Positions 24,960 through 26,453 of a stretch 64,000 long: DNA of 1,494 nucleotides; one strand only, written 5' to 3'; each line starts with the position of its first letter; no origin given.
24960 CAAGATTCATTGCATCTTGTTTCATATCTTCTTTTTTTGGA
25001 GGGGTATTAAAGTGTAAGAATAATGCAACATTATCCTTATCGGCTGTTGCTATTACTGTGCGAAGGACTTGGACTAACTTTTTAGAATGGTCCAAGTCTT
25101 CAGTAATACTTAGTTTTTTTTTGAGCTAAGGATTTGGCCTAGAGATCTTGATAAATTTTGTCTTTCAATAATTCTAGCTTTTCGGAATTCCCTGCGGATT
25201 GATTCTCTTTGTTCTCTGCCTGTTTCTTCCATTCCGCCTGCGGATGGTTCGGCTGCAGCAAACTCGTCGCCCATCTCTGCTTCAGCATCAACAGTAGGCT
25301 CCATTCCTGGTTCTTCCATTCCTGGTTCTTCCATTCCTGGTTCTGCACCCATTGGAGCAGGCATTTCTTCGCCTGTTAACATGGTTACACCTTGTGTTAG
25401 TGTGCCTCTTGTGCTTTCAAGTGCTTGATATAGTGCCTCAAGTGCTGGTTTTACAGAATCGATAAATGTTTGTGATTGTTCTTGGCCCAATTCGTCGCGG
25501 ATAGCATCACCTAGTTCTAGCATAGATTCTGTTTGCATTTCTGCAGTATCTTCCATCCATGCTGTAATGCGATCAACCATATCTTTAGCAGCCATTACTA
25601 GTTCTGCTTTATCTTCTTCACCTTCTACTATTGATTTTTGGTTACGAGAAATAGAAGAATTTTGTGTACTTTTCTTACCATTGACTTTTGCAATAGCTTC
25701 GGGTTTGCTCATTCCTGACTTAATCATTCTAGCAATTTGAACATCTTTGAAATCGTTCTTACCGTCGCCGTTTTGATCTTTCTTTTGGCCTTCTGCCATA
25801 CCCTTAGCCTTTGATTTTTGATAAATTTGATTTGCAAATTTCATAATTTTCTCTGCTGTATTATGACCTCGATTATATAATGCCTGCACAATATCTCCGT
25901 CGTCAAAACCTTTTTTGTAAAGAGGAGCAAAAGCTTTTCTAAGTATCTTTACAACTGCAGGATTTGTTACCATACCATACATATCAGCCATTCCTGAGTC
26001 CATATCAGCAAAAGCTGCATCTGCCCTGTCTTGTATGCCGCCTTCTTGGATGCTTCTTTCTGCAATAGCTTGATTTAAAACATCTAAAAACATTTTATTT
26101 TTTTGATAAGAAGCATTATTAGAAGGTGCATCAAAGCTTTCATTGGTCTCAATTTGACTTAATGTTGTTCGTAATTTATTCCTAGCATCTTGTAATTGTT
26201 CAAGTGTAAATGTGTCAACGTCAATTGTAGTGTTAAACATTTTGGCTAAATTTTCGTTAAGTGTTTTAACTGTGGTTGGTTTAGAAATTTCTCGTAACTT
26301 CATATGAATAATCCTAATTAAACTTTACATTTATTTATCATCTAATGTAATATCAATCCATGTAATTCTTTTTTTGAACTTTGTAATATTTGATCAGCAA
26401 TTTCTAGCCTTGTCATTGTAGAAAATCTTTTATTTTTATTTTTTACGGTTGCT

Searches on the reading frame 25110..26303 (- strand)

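Call 86: search_protein_families(library=phrogs, proteins=[window:25110-26303:-], max_evalue=0.00001)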
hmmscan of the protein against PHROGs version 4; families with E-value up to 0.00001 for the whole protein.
window:25110-26303:- (397 aa): 1 family
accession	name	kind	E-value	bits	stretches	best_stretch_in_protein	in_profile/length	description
phrog_14154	-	head and packaging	2.7e-11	43.6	1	215-393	27-208/771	virion structural protein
